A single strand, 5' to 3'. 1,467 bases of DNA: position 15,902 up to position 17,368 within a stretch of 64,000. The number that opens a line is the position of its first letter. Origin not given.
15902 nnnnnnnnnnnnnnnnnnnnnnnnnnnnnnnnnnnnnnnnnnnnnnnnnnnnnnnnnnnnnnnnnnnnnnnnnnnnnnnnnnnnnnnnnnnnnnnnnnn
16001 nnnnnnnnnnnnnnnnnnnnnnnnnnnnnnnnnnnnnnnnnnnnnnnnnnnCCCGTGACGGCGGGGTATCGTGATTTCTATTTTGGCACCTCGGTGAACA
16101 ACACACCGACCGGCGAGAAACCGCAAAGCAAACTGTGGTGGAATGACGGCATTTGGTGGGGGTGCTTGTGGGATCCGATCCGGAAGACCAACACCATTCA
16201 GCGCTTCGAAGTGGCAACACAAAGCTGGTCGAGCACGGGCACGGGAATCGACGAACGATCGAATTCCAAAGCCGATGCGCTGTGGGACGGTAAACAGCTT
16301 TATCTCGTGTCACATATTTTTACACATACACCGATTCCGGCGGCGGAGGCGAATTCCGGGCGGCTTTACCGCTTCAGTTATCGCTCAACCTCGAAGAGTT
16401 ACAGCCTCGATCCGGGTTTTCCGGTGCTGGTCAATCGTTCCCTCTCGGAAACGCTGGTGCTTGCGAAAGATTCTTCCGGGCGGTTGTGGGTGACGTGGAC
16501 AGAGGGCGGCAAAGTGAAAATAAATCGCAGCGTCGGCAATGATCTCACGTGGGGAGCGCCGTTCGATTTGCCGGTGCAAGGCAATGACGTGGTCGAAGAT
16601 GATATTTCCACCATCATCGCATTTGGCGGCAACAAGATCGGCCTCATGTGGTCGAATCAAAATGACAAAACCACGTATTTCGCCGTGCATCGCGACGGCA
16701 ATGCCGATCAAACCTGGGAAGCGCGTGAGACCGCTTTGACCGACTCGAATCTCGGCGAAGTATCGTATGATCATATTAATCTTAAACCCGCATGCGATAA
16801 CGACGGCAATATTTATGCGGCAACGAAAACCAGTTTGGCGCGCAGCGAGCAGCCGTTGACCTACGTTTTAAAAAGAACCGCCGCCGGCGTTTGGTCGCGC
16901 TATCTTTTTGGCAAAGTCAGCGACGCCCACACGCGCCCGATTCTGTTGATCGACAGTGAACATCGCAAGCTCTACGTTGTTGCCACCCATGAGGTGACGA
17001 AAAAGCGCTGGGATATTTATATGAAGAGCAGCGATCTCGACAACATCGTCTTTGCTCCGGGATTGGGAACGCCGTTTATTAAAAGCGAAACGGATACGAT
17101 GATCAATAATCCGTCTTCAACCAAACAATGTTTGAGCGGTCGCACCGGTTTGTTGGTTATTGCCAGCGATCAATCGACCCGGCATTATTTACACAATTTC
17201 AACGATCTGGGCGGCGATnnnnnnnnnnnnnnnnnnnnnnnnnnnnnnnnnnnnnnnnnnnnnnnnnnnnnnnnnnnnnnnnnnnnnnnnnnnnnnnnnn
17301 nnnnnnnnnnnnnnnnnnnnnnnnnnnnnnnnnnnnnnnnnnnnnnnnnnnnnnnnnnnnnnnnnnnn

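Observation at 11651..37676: A 26-kb tandem array of six giant mosaic surface-protein paralogues splits an EPS biosynthesis locus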

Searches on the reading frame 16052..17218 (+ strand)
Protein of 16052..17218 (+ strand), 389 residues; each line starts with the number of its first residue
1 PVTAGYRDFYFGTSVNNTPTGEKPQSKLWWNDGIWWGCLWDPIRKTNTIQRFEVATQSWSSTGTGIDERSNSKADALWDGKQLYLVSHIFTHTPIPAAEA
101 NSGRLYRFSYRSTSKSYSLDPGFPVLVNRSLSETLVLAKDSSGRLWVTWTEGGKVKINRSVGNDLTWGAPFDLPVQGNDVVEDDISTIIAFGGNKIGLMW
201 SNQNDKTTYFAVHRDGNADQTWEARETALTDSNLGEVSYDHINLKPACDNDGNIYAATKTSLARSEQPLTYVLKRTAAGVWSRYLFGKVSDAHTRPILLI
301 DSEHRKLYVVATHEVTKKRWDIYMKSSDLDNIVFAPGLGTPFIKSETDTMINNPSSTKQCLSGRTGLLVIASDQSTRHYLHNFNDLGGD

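Call 12: search_solved_structures(query=window:16052-17218:+, max_evalue=10)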
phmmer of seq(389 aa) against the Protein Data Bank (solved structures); distinct sequences matched with E-value up to 10: 0.

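Call 19: find_homologous_proteins(query=A2)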
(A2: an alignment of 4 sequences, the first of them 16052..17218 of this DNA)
Query A2 (4 sequences) (389 aa, profile of the alignment): 1082 proteins with E <= 0.001 among 8000 candidates; the best 120 are listed.
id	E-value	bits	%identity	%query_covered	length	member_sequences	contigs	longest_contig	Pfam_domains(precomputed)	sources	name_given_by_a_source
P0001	1.7e-179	615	68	100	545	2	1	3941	PF13860.13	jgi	jgi:hypothetical protein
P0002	1.6e-177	608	56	98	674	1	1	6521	PF01833.31,PF24517.3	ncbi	ncbi:MAG: DUF7594 domain-containing protein, partial [bacterium]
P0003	2.1e-171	588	56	100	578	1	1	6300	PF01833.31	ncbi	ncbi:MAG: IPT/TIG domain-containing protein, partial [bacterium]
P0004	2.2e-170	585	59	98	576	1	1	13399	PF01833.31,PF16640.12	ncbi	ncbi:MAG: hypothetical protein E6K81_03405, partial [Candidatus Eisenbacteria bacterium]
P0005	8.6e-170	583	59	99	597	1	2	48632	PF01833.31,PF18962.8,PF13860.13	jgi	jgi:hypothetical protein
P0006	1.2e-169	582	58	99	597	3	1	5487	PF01833.31,PF18962.8,PF13860.13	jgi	jgi:hypothetical protein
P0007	5.6e-169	580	62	99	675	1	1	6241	PF01833.31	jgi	-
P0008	2.1e-166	572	55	97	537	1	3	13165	PF18962.8,PF13860.13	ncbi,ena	-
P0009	3.6e-166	571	55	99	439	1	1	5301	-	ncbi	ncbi:MAG TPA: hypothetical protein VGA99_05715, partial [bacterium]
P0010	4.5e-165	567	55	99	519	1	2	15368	PF18962.8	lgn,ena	-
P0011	1.3e-162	559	56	98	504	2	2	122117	PF17963.8,PF17892.8,PF17803.8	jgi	-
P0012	1.5e-162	559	54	100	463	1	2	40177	-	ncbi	ncbi:MAG: hypothetical protein ACREOO_18755 [bacterium]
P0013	1.1e-161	556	56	98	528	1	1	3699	PF13860.13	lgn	-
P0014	1.5e-159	549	56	98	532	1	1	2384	PF13860.13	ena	-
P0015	3.5e-159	548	56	98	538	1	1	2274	PF13585.13,PF13860.13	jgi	jgi:hypothetical protein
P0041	2.6e-139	483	49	99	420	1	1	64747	-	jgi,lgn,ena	-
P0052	2.0e-136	473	50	98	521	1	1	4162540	PF13860.13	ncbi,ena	-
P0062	7.6e-134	465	49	98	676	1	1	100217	PF13205.13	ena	-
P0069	2.5e-133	463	48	99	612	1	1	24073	PF02389.21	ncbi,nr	ncbi:MAG: hypothetical protein HY331_07995 [Chloroflexi bacterium]|nr:hypothetical protein [Chlorofl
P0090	1.3e-130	454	48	99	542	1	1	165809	-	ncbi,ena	-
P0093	7.6e-130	451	44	97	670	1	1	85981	PF00801.27,PF24517.3,PF18911.7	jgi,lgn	jgi:PKD repeat protein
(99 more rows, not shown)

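Call 24: search_protein_families(library=pfam, proteins=[window:16052-17218:+], max_evalue=10)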
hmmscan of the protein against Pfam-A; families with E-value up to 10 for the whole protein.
window:16052-17218:+ (389 aa): 2 families
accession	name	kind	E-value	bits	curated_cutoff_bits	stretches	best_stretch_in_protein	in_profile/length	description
PF07494.17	Reg_prop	-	0.029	15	20.4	0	137-147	10-20/24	Two component regulator propeller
PF20623.4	Sgo0707_N2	-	0.07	13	27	1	154-183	10-39/141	Sgo0707 N2 domain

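Call 27: predict_structure(alignment_id=A3)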
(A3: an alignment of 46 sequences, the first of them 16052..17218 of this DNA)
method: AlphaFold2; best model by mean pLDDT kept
length: 389 residues; sequences in the alignment: 46
mean_pLDDT: 96.0   pTM: 0.93
mean pLDDT of the five models: 96.0, 96.0, 95.8, 95.7, 95.5
residues with pLDDT >= 90: 370; 70-90: 17; 50-70: 1; < 50: 1
segments of 3 or more residues with pLDDT < 50: none
pLDDT, mean of each block of 10 residues (from residue 1): 97 92 90 97 96 97 95 96 97 95 98 96 98 97 98 98 97 97 95 97 96 97 97 90 93 96 96 97 98 97 96 96 98 97 98 96 97 97 86
secondary structure, 60 per line:
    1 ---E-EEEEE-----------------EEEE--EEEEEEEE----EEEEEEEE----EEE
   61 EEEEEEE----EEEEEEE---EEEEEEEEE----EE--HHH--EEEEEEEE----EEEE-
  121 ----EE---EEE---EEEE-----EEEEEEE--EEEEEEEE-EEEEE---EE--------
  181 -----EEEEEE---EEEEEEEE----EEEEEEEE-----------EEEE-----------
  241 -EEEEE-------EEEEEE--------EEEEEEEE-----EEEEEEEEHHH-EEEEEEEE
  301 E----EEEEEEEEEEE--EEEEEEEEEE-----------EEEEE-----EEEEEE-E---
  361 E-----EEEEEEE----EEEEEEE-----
elements in order: E6-10 E28-31 E34-41 E46-53 E58-67 E72-78 E82-90 E104-111 E116-119 E130-132 E136-139 E145-151 E154-161 E163-167 E186-191 E195-202 E207-214 E226-229 E242-246 E254-259 E268-275 E281-288 E293-301 E306-316 E319-328 E340-344 E350-355 E367-373 E378-384

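Call 30: fold_search(model_id=the predicted structure, library=pdb)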
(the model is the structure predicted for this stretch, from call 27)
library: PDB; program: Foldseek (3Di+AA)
matches with E <= 10: 1237; with E <= 0.001: 454
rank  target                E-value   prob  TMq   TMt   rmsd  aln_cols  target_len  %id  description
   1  5mvh                  3.1e-09  1.00  0.52  0.52   8.0       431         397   13  Glycoside Hydrolase BACCELL_00856 (released 2017-04-26)
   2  5uas_B                1.4e-08  1.00  0.58  0.52   7.8       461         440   10  Structure of a new family of Polysaccharide lyase PL25-Ulvanlyase bound to -[GlcA(1-4)Rha3S]- (released 2017-03-29)
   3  2w38                  1.9e-08  1.00  0.49  0.45   6.9       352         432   17  Crystal structure of the pseudaminidase from Pseudomonas aeruginosa (released 2008-12-23)
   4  5uas_A                1.9e-08  1.00  0.56  0.50   7.8       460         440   11  Structure of a new family of Polysaccharide lyase PL25-Ulvanlyase bound to -[GlcA(1-4)Rha3S]- (released 2017-03-29)
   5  5mul                  2.4e-08  1.00  0.57  0.58   6.7       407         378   15  Glycoside Hydrolase BT3686 bound to Glucuronic Acid (released 2017-04-26)
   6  5uam_A                2.5e-08  1.00  0.57  0.51   7.9       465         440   10  Structure of a new family of Polysaccharide lyase PL25-Ulvanlyase. (released 2017-03-29)
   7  3h6j                  3.9e-08  1.00  0.48  0.44   8.8       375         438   16  Crystal structure of a putative neuraminidase from Pseudomonas aeruginosa (released 2009-05-12)
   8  6byt_A                4.3e-08  1.00  0.52  0.44   9.0       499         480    9  Complex structure of LOR107 mutant (R320) with tetrasaccharide substrate (released 2018-02-07)
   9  5muk                  5.2e-08  1.00  0.59  0.61   6.0       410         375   15  Glycoside Hydrolase BT3686 (released 2017-04-26)
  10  7drq_B                5.2e-08  1.00  0.49  0.42   9.6       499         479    9  Crystal structure of polysaccharide lyase Uly1 (released 2021-03-31)
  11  5uam_B                5.8e-08  1.00  0.59  0.53   7.7       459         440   10  Structure of a new family of Polysaccharide lyase PL25-Ulvanlyase. (released 2017-03-29)
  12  6byt_B                8.6e-08  1.00  0.49  0.42   9.4       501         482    8  Complex structure of LOR107 mutant (R320) with tetrasaccharide substrate (released 2018-02-07)
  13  6byx_A                2.0e-07  1.00  0.50  0.42   9.2       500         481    8  Complex structure of LOR107 mutant (R259N) with tetrasaccharide substrate (released 2018-02-07)
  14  6byp_A                2.9e-07  1.00  0.50  0.43   9.1       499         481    9  Structure of PL24 family Polysaccharide lyase-LOR107 (released 2018-02-07)
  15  5y2z_H                3.1e-07  1.00  0.54  0.61   6.3       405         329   11  Crystal structure of human LGI1 EPTP-ADAM22 complex (released 2018-05-02)
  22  6gxs_B                8.7e-07  1.00  0.63  0.67   5.8       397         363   14  Crystal structure of CV39L lectin from Chromobacterium violaceum at 1.8 A resolution (released 2019-12-04)
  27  6gxs_C                1.7e-06  1.00  0.64  0.68   5.7       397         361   13  Crystal structure of CV39L lectin from Chromobacterium violaceum at 1.8 A resolution (released 2019-12-04)
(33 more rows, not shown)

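Call 41: find_encoding_contigs(protein=P0052, flank=10000, max_places=2)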
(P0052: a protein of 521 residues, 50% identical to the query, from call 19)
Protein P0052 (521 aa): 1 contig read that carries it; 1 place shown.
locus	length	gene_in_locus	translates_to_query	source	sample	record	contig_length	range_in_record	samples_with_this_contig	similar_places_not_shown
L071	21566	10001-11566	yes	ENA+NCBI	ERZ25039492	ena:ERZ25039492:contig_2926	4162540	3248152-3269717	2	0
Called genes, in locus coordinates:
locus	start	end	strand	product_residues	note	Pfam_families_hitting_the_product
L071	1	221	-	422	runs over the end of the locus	-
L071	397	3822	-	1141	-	PF00580:UvrD-helicase, PF13245:AAA_19, PF13361:UvrD_C, PF13538:UvrD_C_2 (weak), PF12705:PDDEXK_1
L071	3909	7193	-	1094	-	PF12705:PDDEXK_1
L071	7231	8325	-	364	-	-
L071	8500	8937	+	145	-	PF00571:CBS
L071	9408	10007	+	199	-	PF02397:Bac_transf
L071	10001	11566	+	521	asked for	PF13860:FlgD_ig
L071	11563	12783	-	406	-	PF15632:ATPgrasp_Ter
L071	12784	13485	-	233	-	PF02223:Thymidylate_kin (faint)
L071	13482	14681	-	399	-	PF13692:Glyco_trans_1_4, PF00534:Glycos_transf_1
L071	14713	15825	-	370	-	-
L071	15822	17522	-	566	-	PF01636:APH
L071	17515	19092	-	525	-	PF01943:Polysacc_synt, PF13440:Polysacc_synt_3, PF01554:MatE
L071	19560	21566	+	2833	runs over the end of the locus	PF01833:TIG (weak), PF01833:TIG (weak), PF24517:CBM96, PF01833:TIG, PF18998:Flg_new_2, PF24517:CBM96, PF24517:CBM96, PF13860:FlgD_ig, +3 more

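Call 42: find_encoding_contigs(protein=P0090, flank=10000, max_places=2)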
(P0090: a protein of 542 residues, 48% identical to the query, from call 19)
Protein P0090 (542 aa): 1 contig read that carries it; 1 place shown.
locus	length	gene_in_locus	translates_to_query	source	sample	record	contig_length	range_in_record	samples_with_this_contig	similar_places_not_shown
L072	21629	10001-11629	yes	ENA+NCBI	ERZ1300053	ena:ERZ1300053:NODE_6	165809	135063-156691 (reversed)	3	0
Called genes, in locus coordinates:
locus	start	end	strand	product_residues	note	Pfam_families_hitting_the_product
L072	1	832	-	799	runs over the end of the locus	PF07995:GSDH, PF18911:PKD_4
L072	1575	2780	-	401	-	PF13413:HTH_25, PF03816:LytR_cpsA_psr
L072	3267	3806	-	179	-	PF00196:GerE, PF04545:Sigma70_r4 (weak), PF08281:Sigma70_r4_2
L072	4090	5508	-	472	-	-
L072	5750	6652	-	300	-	PF00149:Metallophos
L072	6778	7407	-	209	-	PF13384:HTH_23 (faint), PF00196:GerE, PF04545:Sigma70_r4 (faint), PF08281:Sigma70_r4_2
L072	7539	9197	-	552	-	-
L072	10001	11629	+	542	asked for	-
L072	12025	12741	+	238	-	-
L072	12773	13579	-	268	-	-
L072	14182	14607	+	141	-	PF01451:LMWPc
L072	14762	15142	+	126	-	-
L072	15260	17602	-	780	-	PF04932:Wzy_C, PF07719:TPR_2 (faint), PF14559:TPR_19 (faint)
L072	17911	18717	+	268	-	PF02706:Wzz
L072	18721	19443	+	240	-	PF10609:ParA, PF13614:AAA_31, PF01656:CbiA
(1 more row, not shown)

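Call 49: find_encoding_contigs(protein=P0011, flank=10000, max_places=1)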
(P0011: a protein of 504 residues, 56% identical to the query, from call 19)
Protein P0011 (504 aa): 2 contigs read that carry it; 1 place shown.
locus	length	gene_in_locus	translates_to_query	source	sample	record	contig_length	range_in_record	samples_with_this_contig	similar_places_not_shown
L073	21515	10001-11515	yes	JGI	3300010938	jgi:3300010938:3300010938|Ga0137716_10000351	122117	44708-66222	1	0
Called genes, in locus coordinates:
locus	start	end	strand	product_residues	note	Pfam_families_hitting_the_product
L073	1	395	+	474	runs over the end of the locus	PF13807:GNVR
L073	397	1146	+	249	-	-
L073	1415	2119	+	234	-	-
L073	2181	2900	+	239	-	PF02397:Bac_transf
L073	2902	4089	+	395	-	PF13506:Glyco_transf_21, PF00535:Glycos_transf_2, PF13641:Glyco_tranf_2_3, PF13632:Glyco_trans_2_3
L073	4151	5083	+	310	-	PF00389:2-Hacid_dh, PF02826:2-Hacid_dh_C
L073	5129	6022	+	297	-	PF13714:PEP_mutase, PF00463:ICL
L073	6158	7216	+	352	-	PF02333:Phytase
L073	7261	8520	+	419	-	-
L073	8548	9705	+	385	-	-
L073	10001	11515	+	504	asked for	PF17803:Cadherin_4, PF17892:Cadherin_5, PF17963:Big_9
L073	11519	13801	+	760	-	PF17803:Cadherin_4, PF17892:Cadherin_5, PF17963:Big_9, PF24517:CBM96, PF17803:Cadherin_4, PF17892:Cadherin_5, PF17963:Big_9, PF17803:Cadherin_4, +5 more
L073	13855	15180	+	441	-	PF00534:Glycos_transf_1, PF13692:Glyco_trans_1_4, PF13524:Glyco_trans_1_2 (weak)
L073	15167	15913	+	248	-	PF02223:Thymidylate_kin (faint)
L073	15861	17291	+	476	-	PF14907:NTP_transf_5 (faint), PF02223:Thymidylate_kin (faint)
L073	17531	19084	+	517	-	PF01943:Polysacc_synt, PF13440:Polysacc_synt_3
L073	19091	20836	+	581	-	PF01636:APH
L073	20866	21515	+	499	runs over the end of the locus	PF04932:Wzy_C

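Call 50: find_encoding_contigs(protein=P0062, flank=10000, max_places=1)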
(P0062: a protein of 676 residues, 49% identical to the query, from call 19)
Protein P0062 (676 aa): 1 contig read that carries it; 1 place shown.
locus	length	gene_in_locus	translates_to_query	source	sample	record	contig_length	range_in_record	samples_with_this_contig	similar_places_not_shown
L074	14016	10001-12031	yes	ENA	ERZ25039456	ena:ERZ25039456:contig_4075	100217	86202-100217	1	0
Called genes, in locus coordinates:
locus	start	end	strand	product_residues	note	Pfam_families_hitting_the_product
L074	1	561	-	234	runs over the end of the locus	PF07508:Recombinase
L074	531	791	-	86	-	-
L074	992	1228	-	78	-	-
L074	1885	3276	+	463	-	PF02223:Thymidylate_kin (weak)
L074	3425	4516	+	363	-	PF00535:Glycos_transf_2, PF10111:Glyco_tranf_2_2 (weak), PF13641:Glyco_tranf_2_3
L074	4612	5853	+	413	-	PF13439:Glyco_transf_4, PF13579:Glyco_trans_4_4, PF00534:Glycos_transf_1, PF13692:Glyco_trans_1_4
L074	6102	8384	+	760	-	PF03446:NAD_binding_2 (weak), PF03721:UDPG_MGDP_dh_N, PF00984:UDPG_MGDP_dh, PF03720:UDPG_MGDP_dh_C, PF01370:Epimerase, PF04321:RmlD_sub_bind, PF01073:3Beta_HSD (weak), PF16363:GDP_Man_Dehyd, +3 more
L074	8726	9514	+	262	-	PF01073:3Beta_HSD, PF01370:Epimerase, PF07993:NAD_binding_4 (faint), PF16363:GDP_Man_Dehyd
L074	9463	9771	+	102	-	-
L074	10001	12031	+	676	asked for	PF13205:Big_5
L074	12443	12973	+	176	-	PF24517:CBM96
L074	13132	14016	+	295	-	?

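Call 62: find_encoding_contigs(protein=P0093, flank=10000, max_places=1)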
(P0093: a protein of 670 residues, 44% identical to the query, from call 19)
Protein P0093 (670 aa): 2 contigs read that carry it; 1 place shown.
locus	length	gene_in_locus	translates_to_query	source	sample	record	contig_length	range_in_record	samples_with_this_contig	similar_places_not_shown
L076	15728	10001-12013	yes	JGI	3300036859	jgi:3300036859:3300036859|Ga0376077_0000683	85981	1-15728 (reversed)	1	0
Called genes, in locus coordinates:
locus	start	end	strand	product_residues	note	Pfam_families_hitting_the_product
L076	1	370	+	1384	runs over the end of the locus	PF17803:Cadherin_4, PF17892:Cadherin_5, PF17963:Big_9, PF17803:Cadherin_4, PF17892:Cadherin_5, PF17963:Big_9, PF17892:Cadherin_5 (weak), PF17963:Big_9 (weak)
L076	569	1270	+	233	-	-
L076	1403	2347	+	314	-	PF01073:3Beta_HSD, PF01370:Epimerase, PF07993:NAD_binding_4 (faint), PF16363:GDP_Man_Dehyd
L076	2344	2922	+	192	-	PF00072:Response_reg (weak)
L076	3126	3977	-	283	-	-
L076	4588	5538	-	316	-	-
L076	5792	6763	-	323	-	PF00685:Sulfotransfer_1 (faint), PF13469:Sulfotransfer_3 (weak)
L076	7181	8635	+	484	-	PF01943:Polysacc_synt, PF13440:Polysacc_synt_3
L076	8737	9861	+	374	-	-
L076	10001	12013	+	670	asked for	PF00801:PKD, PF18911:PKD_4, PF24517:CBM96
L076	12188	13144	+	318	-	PF00685:Sulfotransfer_1 (faint), PF13469:Sulfotransfer_3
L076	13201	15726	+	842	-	?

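Call 63: find_encoding_contigs(protein=P0041, flank=10000, max_places=1)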
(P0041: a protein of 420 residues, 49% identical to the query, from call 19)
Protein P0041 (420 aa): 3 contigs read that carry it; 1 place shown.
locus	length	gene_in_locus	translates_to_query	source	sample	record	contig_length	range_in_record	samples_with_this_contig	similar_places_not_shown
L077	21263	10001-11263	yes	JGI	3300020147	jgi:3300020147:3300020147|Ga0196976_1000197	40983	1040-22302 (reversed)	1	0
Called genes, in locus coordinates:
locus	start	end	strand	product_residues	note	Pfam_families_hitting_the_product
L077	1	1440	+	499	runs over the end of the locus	PF04932:Wzy_C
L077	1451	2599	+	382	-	PF13506:Glyco_transf_21 (faint), PF00535:Glycos_transf_2, PF13641:Glyco_tranf_2_3, PF13704:Glyco_tranf_2_4 (faint), PF13632:Glyco_trans_2_3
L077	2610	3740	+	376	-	PF03966:Trm112p, PF13489:Methyltransf_23, PF13847:Methyltransf_31, PF08241:Methyltransf_11, PF08242:Methyltransf_12, PF13649:Methyltransf_25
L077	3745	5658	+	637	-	PF13522:GATase_6, PF13537:GATase_7, PF00733:Asn_synthase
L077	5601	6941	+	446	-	PF05426:Alginate_lyase (faint)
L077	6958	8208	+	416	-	PF13439:Glyco_transf_4, PF13579:Glyco_trans_4_4 (weak), PF20706:GT4-conflict, PF00534:Glycos_transf_1, PF13692:Glyco_trans_1_4, PF13524:Glyco_trans_1_2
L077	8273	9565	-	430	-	PF05426:Alginate_lyase (faint)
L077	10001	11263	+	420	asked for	-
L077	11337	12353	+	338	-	PF01073:3Beta_HSD, PF01370:Epimerase, PF02719:Polysacc_synt_2, PF04321:RmlD_sub_bind, PF16363:GDP_Man_Dehyd, PF13460:NAD_binding_10 (weak), PF07993:NAD_binding_4 (weak)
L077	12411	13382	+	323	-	PF01073:3Beta_HSD, PF01370:Epimerase, PF02719:Polysacc_synt_2, PF04321:RmlD_sub_bind, PF05368:NmrA (weak), PF07993:NAD_binding_4 (weak), PF13460:NAD_binding_10, PF16363:GDP_Man_Dehyd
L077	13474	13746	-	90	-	-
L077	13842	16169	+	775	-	PF04945:YHS, PF06467:zf-FCS (faint), PF12018:FAP206 (faint), PF24273:TRASH_HVO_1752_C (faint), PF04945:YHS, PF19335:HMBD, PF00122:E1-E2_ATPase, PF00702:Hydrolase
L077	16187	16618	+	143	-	PF00702:Hydrolase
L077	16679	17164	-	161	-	PF08534:Redoxin, PF00578:AhpC-TSA, PF00085:Thioredoxin, PF13098:Thioredoxin_2 (weak), PF13905:Thioredoxin_8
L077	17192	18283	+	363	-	PF13506:Glyco_transf_21, PF13641:Glyco_tranf_2_3, PF00535:Glycos_transf_2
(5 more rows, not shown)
